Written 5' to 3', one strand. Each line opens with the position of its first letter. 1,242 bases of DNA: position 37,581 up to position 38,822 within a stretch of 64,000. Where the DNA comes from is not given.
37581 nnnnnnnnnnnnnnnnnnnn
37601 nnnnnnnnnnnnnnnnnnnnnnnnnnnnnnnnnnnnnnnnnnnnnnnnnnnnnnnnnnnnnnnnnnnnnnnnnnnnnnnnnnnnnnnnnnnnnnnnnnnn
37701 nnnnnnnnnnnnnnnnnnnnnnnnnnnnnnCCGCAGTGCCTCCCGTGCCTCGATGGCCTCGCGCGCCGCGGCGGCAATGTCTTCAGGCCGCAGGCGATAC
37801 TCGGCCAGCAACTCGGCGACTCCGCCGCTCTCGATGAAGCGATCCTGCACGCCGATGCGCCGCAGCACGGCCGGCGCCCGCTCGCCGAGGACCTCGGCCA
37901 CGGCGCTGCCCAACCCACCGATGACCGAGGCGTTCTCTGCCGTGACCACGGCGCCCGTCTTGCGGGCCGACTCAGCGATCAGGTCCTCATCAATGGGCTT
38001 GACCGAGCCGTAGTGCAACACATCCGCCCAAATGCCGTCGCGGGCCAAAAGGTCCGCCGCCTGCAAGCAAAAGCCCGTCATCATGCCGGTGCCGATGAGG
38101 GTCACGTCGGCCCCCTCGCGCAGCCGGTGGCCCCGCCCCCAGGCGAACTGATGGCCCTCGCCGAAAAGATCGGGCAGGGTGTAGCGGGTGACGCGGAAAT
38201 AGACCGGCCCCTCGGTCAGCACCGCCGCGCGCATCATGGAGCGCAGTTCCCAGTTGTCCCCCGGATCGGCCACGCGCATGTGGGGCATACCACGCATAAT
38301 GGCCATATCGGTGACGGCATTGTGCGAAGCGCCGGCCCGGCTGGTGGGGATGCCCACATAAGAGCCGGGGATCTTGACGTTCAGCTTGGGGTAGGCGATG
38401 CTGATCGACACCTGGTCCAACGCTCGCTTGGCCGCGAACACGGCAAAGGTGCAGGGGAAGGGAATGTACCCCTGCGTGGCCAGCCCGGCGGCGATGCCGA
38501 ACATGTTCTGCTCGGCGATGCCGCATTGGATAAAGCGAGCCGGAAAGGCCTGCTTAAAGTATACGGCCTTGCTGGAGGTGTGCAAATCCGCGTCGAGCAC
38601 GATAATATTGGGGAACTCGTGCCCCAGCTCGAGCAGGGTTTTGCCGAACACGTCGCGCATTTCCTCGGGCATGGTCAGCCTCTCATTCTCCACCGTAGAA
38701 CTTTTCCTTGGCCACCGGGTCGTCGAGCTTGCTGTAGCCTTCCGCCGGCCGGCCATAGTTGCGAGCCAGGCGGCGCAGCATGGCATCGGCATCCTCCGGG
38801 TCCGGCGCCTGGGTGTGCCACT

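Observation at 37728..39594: Split (two-gene) transketolase placed inside a sugar-degradation operon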

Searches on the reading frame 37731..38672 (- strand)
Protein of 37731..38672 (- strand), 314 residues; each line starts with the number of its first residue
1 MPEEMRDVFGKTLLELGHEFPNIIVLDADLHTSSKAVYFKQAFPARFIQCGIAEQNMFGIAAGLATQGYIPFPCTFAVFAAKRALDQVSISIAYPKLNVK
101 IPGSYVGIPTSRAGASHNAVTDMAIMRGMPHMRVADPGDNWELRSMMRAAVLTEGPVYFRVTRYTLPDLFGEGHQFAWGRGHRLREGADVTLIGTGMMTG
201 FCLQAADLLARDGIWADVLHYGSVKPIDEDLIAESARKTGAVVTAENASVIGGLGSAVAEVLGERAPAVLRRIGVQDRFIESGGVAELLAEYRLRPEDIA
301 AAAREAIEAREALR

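Call 6: search_protein_families(library=pfam, proteins=[window:37731-38672:-])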
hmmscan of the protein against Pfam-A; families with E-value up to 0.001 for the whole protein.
window:37731-38672:- (314 aa): 2 families
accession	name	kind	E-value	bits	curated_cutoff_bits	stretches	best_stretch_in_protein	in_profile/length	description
PF02779.29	Transket_pyr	-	5.5e-34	117.7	27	1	5-166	5-172/174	Transketolase, pyrimidine binding domain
PF02780.25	Transketolase_C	-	1.1e-30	106.5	25.9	1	179-299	1-124/124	Transketolase, C-terminal domain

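Call 8: search_protein_families(library=ncbifam, proteins=[window:37731-38672:-], max_evalue=0.00001)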
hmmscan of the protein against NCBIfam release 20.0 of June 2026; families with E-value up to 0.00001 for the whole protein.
window:37731-38672:- (314 aa): 9 families
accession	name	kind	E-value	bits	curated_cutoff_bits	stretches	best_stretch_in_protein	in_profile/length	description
NF004559.0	PRK05899.2-5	equivalog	5.1e-72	243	488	1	6-308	321-625/627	transketolase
TIGR00204.1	dxs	equivalog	1.2e-48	166.1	465.95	1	6-305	313-613/616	1-deoxy-D-xylulose-5-phosphate synthase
NF004556.0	PRK05899.2-2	equivalog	6.9e-36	123.7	575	1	4-307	323-638/639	transketolase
NF003933.0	PRK05444.2-2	equivalog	5.2e-33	114.4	395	1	2-304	288-602/606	1-deoxy-D-xylulose-5-phosphate synthase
NF008968.0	PRK12315.1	subfamily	2.9e-28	98.5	510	1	4-306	280-580/582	1-deoxy-D-xylulose-5-phosphate synthase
NF006667.0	PRK09212.1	subfamily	2.1e-21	76.2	321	1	43-266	49-280/327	pyruvate dehydrogenase complex E1 component subunit beta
NF008854.0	PRK11892.1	equivalog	9.2e-19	67.4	454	1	45-266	189-419/464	pyruvate dehydrogenase complex E1 component subunit beta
TIGR00232.1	tktlase_bact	equivalog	2.8e-15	55.7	682.25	1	6-229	352-582/654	transketolase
NF004558.0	PRK05899.2-4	equivalog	3.9e-09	35.4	788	1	25-214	365-562/651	transketolase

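Call 11: search_solved_structures(query=window:37731-38672:-, show_alignments=3)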
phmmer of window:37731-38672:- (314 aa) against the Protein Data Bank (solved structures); distinct sequences matched with E-value up to 0.001: 55.
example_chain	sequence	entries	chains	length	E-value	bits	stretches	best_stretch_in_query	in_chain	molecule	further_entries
6yaj_AAA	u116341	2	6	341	2.2e-90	306.3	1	6-308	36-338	C-terminal chain of split transketolase from Carboxydothermus hydrogenoformans | C-terminal component of the split chain transketolase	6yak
6ha3_A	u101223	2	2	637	9.9e-42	146.5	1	6-307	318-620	Transketolase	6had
4kxu_A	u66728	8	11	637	1e-41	146.5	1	6-307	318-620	Transketolase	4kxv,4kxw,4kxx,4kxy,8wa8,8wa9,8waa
6rjb_A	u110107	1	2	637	1e-41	146.5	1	6-307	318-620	Transketolase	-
3ooy_A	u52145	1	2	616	1.7e-41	145.8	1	6-304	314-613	Transketolase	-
3mos_A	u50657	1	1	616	2.8e-41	145.1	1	6-304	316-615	Transketolase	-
6xxg_AAA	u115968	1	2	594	2.3e-35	125.7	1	8-284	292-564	1-deoxy-D-xylulose-5-phosphate synthase,1-deoxy-D-xylulose-5-phosphate synthase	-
2o1x_A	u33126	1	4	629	2.6e-35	125.5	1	8-284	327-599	1-deoxy-D-xylulose-5-phosphate synthase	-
6ouv_A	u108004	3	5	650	2.8e-35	125.4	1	8-284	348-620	1-deoxy-D-xylulose-5-phosphate synthase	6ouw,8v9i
7bzx_B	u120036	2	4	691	1.1e-29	107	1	21-312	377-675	1-deoxy-D-xylulose-5-phosphate synthase, chloroplastic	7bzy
8a29_A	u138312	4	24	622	1.7e-29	106.4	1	7-308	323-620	1-deoxy-D-xylulose-5-phosphate synthase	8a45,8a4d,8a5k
2o1s_A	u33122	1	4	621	4.6e-28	101.7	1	7-296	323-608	1-deoxy-D-xylulose-5-phosphate synthase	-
8a8y_A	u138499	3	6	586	4.7e-26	95.1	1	7-304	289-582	1-deoxy-D-xylulose-5-phosphate synthase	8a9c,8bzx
9hn8_A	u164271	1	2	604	6.4e-24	88.1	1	12-301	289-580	1-deoxy-D-xylulose-5-phosphate synthase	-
7a9g_AAA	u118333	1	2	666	1.3e-23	87.1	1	12-301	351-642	1-deoxy-D-xylulose-5-phosphate synthase,1-deoxy-D-xylulose-5-phosphate synthase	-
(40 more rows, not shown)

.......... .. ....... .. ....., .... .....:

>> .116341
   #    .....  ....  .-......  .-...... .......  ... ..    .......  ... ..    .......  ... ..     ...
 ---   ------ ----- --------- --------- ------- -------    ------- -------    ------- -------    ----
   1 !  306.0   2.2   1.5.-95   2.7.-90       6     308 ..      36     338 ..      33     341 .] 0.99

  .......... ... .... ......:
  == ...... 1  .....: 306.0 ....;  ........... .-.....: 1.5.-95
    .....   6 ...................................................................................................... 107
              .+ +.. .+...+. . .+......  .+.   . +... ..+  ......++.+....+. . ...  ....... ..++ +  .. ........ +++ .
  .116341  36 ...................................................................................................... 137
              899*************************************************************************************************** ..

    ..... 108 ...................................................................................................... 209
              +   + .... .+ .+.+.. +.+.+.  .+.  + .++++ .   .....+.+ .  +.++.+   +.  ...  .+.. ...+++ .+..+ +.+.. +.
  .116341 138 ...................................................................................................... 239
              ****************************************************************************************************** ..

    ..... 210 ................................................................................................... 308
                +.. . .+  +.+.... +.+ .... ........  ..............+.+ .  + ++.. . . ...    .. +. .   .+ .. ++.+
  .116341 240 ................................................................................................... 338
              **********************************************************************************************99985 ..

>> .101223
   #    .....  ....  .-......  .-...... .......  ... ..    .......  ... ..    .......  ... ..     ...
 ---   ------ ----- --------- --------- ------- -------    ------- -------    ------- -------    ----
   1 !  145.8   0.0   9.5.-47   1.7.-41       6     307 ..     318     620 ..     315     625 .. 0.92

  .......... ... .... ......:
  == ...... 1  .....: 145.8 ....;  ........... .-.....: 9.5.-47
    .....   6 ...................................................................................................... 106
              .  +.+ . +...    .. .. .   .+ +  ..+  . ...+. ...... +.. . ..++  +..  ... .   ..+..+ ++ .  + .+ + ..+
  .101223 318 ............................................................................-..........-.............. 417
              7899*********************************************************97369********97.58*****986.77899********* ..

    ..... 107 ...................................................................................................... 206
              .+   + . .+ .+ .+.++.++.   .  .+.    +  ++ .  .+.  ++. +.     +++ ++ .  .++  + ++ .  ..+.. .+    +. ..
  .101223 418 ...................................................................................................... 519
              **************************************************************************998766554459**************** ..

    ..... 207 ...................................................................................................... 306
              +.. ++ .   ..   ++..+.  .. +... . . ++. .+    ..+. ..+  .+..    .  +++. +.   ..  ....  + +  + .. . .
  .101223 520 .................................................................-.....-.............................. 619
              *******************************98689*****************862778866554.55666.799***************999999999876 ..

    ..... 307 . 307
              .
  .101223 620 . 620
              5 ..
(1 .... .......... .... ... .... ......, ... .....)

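Call 13: find_homologous_proteins(query=window:37731-38672:-, max_evalue=1e-30)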
Query window:37731-38672:- (314 aa): 7997 proteins with E <= 1e-30 among 8000 candidates; the best 120 are listed.
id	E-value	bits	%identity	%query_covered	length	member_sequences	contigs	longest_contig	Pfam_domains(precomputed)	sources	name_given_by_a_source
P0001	1.8e-205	699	100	100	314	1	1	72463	PF02780.26,PF02779.30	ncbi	-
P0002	5.7e-183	625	90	95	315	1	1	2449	PF02780.26,PF02779.30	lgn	-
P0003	1.9e-179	614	88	99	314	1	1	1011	PF02780.26,PF02779.30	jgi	jgi:transketolase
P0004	8.2e-176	602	86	95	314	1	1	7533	PF02780.26,PF02779.30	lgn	-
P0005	1.1e-174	598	86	95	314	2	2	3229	PF02780.26,PF02779.30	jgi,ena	-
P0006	6.9e-174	595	83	100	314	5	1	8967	PF02780.26,PF02779.30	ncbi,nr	ncbi:MAG: transketolase family protein [Anaerolineae bacterium]|nr:transketolase family protein [Ana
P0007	1.6e-172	591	85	95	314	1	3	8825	PF02780.26,PF02779.30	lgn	-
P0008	3.4e-172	590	83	99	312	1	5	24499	PF02780.26,PF02779.30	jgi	-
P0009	2.0e-169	581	83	100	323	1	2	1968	PF02780.26,PF02779.30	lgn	-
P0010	1.2e-168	578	83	95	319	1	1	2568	PF02780.26,PF02779.30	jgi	jgi:transketolase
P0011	2.7e-168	577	83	100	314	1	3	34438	PF02780.26,PF02779.30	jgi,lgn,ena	-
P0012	3.3e-168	577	82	99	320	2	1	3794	PF02780.26,PF02779.30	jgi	jgi:transketolase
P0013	1.1e-166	572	81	95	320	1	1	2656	PF02780.26,PF02779.30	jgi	jgi:transketolase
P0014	1.2e-166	572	80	95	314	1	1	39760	PF02780.26,PF02779.30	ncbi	ncbi:MAG: transketolase family protein [Anaerolineae bacterium]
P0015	1.6e-166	571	81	95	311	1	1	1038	PF02780.26,PF02779.30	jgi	jgi:transketolase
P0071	3.1e-140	485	69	98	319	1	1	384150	PF02780.26,PF02779.30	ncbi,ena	-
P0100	7.3e-139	480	66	100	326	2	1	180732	PF02780.26,PF02779.30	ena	-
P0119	4.8e-138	478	65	99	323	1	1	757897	PF02780.26,PF02779.30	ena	-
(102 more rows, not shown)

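Call 15: find_encoding_contigs(protein=P0001, flank=10000, max_places=3)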
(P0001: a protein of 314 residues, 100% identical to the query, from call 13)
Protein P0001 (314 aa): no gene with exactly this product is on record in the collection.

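Call 16: find_encoding_contigs(protein=P0071, flank=10000, max_places=3)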
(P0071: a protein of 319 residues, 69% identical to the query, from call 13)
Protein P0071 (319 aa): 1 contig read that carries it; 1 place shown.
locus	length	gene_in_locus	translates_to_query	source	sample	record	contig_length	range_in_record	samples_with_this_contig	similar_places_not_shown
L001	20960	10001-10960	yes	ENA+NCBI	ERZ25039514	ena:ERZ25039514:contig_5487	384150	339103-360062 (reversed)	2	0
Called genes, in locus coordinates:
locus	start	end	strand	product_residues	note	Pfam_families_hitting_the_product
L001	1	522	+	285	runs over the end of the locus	PF04951:Peptidase_M55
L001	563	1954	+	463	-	PF02056:Glyco_hydro_4, PF11975:Glyco_hydro_4C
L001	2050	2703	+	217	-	PF01208:URO-D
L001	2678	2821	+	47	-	-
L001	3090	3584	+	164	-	PF02585:PIG-L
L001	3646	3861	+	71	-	-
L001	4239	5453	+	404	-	PF00884:Sulfatase, PF16347:SGSH_C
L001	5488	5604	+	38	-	-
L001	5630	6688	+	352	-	PF01208:URO-D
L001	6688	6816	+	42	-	-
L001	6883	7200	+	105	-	-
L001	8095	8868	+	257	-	PF06253:MTTB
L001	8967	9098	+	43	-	-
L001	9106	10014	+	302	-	PF00456:Transketolase_N, PF13292:DXP_synthase_N (faint), PF09364:XFP_N (weak), PF00676:E1_dh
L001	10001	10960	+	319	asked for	PF02779:Transket_pyr, PF02780:Transketolase_C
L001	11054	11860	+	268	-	PF01177:Asp_Glu_race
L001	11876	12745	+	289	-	PF00795:CN_hydrolase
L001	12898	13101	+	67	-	-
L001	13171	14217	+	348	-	PF00923:TAL_FSA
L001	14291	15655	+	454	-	PF00557:Peptidase_M24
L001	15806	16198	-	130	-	PF00294:PfkB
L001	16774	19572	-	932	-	PF12951:PATR, PF07691:PA14, PF12951:PATR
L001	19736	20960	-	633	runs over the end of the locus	PF12951:PATR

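Call 17: find_encoding_contigs(protein=P0119, flank=10000, max_places=2)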
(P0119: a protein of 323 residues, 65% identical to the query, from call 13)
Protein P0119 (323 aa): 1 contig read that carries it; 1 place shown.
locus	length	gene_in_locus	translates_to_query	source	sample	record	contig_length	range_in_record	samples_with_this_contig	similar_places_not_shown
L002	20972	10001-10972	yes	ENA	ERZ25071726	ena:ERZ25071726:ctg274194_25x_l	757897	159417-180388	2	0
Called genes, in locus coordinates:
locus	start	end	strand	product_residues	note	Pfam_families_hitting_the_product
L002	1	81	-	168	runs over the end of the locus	PF01420:Methylase_S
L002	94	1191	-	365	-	PF17761:DUF1016_N, PF06250:YhcG_C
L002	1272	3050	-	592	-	PF02384:N6_Mtase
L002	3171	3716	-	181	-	PF12161:HsdM_N, PF02384:N6_Mtase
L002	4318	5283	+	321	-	PF02899:Phage_int_SAM_1 (weak), PF00589:Phage_integrase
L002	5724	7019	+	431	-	PF07005:SBD_N, PF17042:NBD_C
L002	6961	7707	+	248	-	PF00392:GntR, PF07729:FCD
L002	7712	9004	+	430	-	PF07690:MFS_1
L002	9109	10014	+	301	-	PF13292:DXP_synthase_N (faint), PF00456:Transketolase_N, PF00676:E1_dh, PF09364:XFP_N (weak)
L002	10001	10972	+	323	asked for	PF02779:Transket_pyr, PF02780:Transketolase_C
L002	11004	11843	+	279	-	PF01177:Asp_Glu_race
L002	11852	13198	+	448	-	PF13204:Apiosidase (weak)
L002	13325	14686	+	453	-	PF07632:Sde182_NH-like, PF21027:Sde0182_C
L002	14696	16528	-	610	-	PF25837:Apionate_lact_N, PF25838:Apionate_lact_M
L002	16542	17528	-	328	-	PF00532:Peripla_BP_1, PF13407:Peripla_BP_4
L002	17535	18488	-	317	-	PF02653:BPD_transp_2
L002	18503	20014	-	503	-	PF00005:ABC_tran, PF13304:AAA_21 (faint), PF00005:ABC_tran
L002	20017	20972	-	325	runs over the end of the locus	PF02653:BPD_transp_2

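Call 18: find_encoding_contigs(protein=P0100, flank=10000, max_places=2)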
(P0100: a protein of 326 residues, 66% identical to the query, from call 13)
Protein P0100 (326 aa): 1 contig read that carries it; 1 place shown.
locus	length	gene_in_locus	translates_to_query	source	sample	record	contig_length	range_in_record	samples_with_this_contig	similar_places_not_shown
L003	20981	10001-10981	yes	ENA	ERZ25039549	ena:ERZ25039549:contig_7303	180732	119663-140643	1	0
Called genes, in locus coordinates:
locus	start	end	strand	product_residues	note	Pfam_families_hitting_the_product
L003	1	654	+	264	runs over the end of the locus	PF04909:Amidohydro_2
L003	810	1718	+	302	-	PF01208:URO-D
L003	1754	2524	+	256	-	PF02585:PIG-L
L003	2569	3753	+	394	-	PF00884:Sulfatase, PF01663:Phosphodiest (weak)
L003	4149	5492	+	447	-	PF02056:Glyco_hydro_4, PF11975:Glyco_hydro_4C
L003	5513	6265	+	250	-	PF00857:Isochorismatase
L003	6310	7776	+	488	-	PF06253:MTTB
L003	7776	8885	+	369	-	-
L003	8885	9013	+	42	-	-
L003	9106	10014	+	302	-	PF13292:DXP_synthase_N (faint), PF00456:Transketolase_N, PF09364:XFP_N (weak), PF00676:E1_dh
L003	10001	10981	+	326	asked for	PF02779:Transket_pyr, PF02780:Transketolase_C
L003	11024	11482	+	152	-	-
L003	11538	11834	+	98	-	-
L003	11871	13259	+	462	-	PF07005:SBD_N, PF17042:NBD_C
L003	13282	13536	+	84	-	-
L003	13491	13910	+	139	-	-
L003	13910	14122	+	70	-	-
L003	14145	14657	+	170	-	-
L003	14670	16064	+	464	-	PF00884:Sulfatase, PF16347:SGSH_C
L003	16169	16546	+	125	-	PF01408:GFO_IDH_MocA (weak)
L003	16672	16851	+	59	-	-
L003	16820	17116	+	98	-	-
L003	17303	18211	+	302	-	PF01073:3Beta_HSD, PF01370:Epimerase, PF04321:RmlD_sub_bind (weak), PF13460:NAD_binding_10 (weak), PF16363:GDP_Man_Dehyd, PF07993:NAD_binding_4 (weak)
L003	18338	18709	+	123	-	-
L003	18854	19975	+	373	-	PF10282:Lactonase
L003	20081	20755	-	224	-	PF00561:Abhydrolase_1, PF12146:Hydrolase_4, PF12697:Abhydrolase_6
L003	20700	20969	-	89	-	-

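Call 19: find_encoding_contigs(protein=P0014, flank=10000, max_places=2)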
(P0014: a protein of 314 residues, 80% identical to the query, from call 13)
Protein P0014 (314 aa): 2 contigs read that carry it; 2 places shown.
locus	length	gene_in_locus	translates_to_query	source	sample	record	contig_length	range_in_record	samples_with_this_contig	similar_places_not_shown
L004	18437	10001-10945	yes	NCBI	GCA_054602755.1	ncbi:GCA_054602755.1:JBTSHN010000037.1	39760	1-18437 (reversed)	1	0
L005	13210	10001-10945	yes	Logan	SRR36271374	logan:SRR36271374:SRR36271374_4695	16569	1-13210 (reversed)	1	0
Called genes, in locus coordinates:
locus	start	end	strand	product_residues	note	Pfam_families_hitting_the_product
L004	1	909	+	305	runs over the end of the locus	PF00528:BPD_transp_1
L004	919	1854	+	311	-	PF00528:BPD_transp_1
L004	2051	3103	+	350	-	PF08240:ADH_N (faint), PF00107:ADH_zinc_N, PF13602:ADH_zinc_N_2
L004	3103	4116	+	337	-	PF01408:GFO_IDH_MocA, PF22725:GFO_IDH_MocA_C3, PF02894:GFO_IDH_MocA_C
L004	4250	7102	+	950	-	PF02837:Glyco_hydro_2_N, PF22666:Glyco_hydro_2_N2, PF00703:Glyco_hydro_2, PF02836:Glyco_hydro_2_C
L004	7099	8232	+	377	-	PF01208:URO-D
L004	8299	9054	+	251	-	PF00857:Isochorismatase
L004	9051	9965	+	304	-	PF13292:DXP_synthase_N (faint), PF00456:Transketolase_N, PF00676:E1_dh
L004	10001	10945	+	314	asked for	PF02779:Transket_pyr, PF02780:Transketolase_C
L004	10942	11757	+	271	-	PF01177:Asp_Glu_race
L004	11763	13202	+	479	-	PF07005:SBD_N, PF17042:NBD_C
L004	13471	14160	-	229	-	PF01987:AIM24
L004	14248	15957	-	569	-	PF00485:PRK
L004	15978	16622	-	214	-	PF00596:Aldolase_II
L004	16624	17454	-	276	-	PF10086:YhfC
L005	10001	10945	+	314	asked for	PF02779:Transket_pyr, PF02780:Transketolase_C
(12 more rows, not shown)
